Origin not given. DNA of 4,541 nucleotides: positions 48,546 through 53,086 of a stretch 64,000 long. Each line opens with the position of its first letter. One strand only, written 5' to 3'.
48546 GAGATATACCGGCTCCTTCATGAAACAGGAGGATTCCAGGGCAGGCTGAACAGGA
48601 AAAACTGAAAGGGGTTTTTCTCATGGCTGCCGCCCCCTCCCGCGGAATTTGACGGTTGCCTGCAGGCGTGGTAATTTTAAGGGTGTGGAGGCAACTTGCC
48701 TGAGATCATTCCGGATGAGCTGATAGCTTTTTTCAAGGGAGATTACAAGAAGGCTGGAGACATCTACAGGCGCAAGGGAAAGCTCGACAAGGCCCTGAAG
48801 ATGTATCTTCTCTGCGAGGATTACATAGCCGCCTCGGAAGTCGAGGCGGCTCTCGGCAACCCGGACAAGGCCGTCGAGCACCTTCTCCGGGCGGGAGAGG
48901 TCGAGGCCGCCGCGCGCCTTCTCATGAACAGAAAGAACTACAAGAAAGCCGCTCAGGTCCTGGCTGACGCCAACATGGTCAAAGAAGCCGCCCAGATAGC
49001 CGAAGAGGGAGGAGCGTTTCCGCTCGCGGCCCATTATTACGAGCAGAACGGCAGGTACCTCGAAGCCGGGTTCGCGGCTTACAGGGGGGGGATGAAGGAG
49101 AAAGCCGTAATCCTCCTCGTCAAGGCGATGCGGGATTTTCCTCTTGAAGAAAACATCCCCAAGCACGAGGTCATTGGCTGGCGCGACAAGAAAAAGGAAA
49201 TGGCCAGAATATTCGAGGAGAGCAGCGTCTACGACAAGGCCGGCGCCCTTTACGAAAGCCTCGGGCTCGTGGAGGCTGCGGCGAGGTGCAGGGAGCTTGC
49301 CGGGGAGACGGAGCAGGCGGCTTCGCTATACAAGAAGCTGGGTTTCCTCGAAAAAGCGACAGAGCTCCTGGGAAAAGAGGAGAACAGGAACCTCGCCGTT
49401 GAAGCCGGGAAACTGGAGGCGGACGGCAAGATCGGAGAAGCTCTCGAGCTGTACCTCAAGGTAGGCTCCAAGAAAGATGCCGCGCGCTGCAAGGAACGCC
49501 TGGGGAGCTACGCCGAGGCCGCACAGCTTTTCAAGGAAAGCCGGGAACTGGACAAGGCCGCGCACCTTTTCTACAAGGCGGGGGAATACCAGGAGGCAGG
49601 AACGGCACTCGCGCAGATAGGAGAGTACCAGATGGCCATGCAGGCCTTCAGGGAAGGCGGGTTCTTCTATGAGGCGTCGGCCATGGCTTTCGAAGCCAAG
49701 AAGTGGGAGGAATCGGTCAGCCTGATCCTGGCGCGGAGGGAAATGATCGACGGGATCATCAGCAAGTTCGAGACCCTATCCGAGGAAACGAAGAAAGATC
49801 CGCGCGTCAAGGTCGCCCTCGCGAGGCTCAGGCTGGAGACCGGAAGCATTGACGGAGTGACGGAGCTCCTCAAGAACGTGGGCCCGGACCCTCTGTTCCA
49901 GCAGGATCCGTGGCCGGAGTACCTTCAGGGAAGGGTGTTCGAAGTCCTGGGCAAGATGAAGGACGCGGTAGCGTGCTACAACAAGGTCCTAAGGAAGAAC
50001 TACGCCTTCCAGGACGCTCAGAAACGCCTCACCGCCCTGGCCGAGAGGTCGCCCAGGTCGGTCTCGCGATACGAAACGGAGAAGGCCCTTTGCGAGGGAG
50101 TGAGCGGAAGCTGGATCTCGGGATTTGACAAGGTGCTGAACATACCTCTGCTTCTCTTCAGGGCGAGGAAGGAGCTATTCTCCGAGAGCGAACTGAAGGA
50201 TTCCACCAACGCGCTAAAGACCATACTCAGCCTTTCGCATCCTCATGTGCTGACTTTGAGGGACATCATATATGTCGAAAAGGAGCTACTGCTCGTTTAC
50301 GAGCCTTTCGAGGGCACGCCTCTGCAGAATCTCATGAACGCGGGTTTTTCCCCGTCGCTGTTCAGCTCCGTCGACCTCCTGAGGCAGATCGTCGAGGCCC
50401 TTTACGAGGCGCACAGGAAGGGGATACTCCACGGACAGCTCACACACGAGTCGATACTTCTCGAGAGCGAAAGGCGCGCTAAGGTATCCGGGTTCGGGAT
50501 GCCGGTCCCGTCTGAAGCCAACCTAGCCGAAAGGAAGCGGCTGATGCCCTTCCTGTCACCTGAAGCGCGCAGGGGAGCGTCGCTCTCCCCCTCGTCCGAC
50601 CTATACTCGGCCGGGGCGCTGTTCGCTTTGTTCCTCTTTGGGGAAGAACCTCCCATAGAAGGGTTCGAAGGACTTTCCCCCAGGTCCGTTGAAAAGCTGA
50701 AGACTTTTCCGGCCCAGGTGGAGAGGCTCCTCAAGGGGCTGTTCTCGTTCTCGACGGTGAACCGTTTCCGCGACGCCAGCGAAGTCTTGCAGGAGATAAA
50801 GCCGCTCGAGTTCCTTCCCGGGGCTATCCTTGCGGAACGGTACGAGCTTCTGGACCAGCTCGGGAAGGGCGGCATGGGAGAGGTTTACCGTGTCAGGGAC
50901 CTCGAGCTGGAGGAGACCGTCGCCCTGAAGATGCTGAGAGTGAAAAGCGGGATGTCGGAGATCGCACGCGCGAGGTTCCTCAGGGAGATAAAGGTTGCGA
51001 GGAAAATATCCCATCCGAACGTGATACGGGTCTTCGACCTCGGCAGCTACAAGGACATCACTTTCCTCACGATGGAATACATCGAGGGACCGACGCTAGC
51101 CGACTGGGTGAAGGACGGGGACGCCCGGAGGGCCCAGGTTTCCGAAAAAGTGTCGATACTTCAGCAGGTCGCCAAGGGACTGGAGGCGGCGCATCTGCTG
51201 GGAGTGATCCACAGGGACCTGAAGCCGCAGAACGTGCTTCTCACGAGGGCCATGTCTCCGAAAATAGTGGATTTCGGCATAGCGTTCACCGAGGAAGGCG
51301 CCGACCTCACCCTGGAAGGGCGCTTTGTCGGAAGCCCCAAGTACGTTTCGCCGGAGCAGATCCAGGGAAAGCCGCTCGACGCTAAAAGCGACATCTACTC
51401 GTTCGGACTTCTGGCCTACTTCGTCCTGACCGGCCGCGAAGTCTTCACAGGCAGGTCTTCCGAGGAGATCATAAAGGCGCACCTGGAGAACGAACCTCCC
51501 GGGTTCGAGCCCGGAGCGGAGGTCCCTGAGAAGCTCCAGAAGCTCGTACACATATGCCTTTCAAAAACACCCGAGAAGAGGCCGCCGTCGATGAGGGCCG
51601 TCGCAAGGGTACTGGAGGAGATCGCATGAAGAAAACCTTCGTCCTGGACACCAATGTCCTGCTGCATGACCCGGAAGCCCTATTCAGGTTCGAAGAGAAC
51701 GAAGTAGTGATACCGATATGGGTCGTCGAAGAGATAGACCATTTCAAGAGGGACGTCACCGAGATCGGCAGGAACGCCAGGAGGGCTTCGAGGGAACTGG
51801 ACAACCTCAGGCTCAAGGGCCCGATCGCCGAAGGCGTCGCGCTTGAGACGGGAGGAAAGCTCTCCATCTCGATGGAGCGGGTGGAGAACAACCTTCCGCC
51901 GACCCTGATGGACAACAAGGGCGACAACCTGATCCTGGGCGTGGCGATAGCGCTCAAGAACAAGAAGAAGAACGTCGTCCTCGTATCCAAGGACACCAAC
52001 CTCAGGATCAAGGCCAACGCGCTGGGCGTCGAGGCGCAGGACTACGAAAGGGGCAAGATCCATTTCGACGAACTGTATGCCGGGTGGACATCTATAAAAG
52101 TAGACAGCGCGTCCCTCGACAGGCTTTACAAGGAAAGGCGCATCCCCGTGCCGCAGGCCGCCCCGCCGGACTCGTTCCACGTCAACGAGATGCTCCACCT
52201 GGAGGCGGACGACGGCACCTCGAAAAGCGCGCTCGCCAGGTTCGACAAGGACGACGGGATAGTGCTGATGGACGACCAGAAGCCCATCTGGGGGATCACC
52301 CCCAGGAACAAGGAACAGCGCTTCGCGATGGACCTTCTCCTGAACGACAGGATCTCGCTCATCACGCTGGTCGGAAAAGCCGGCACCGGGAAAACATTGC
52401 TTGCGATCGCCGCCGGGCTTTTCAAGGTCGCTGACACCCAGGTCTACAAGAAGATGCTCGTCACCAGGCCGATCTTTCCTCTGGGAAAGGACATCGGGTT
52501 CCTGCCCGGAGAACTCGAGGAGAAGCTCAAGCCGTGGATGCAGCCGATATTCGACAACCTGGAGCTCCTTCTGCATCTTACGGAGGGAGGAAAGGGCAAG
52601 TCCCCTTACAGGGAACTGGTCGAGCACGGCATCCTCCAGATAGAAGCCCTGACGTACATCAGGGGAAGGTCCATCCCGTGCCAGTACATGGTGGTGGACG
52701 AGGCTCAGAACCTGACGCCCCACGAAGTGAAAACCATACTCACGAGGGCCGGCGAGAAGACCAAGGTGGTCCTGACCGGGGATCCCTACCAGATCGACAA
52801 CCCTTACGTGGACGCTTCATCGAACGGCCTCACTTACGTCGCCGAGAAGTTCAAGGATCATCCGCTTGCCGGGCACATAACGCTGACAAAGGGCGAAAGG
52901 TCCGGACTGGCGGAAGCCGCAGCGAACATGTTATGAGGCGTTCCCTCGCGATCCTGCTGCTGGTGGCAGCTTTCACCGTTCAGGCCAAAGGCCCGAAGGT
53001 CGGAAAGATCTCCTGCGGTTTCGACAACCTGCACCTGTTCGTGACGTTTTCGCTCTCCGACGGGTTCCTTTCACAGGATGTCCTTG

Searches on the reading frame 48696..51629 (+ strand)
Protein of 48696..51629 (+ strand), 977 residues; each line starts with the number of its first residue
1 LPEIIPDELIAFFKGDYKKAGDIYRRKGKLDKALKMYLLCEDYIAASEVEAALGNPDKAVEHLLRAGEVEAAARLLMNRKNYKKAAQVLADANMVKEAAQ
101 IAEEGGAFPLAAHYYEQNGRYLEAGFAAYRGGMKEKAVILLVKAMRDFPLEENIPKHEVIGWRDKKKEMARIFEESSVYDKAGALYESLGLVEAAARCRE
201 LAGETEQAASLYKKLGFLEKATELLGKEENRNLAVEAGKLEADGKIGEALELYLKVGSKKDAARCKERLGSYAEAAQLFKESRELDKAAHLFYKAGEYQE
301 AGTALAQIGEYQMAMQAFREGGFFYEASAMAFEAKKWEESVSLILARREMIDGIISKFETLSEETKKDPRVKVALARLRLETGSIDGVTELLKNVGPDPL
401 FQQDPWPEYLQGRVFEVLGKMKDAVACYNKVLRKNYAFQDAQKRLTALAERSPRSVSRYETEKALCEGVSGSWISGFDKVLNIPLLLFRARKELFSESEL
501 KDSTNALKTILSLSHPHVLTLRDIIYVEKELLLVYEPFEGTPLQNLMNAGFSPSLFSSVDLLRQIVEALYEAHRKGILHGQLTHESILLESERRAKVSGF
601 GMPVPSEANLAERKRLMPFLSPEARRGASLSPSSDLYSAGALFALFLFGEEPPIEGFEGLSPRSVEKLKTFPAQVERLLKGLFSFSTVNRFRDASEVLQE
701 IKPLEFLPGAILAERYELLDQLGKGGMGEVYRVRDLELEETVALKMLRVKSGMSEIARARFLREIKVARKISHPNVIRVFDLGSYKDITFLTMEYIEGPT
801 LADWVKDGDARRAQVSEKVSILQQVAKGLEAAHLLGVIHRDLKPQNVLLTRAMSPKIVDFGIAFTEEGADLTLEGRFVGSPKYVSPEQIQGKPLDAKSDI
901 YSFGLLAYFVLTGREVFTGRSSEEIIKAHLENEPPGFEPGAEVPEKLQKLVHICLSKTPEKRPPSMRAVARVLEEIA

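Call 84: search_protein_families(library=pfam, proteins=[window:48696-51629:+], max_evalue=0.00001)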
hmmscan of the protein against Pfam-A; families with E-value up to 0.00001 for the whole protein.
window:48696-51629:+ (977 aa): 2 families
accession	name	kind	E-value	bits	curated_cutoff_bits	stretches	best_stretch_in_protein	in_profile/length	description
PF00069.31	Pkinase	-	4.7e-71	239.7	31.7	2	716-969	1-258/263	Protein kinase domain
PF07714.23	PK_Tyr_Ser-Thr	-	3.3e-52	177.8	23.1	2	718-968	3-253/258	Protein tyrosine and serine/threonine kinase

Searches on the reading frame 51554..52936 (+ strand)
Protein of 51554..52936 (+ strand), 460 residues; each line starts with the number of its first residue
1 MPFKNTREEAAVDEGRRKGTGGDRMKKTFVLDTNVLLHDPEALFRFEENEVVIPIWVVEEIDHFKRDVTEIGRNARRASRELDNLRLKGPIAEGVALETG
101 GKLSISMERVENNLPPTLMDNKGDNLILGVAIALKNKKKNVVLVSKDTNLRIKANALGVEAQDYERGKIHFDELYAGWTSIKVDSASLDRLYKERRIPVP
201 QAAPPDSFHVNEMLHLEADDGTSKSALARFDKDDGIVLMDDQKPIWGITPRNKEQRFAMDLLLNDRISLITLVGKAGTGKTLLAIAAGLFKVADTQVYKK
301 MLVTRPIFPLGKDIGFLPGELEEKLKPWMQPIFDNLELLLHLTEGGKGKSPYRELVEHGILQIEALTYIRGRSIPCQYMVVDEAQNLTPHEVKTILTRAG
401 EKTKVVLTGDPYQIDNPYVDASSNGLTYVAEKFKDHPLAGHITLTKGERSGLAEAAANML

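Call 84: search_protein_families(library=pfam, proteins=[window:51554-52936:+], max_evalue=0.00001)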
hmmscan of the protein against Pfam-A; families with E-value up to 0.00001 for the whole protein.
window:51554-52936:+ (460 aa): 3 families
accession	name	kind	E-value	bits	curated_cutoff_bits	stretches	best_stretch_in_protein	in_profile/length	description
PF02562.22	PhoH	-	5.5e-48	163.6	27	1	248-447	2-189/205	PhoH-like protein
PF13638.12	PIN_4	-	8.5e-37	126.8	21.9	1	29-165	1-132/132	PIN domain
PF13604.12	AAA_30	-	4.2e-09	36.8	27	0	377-415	90-129/191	AAA domain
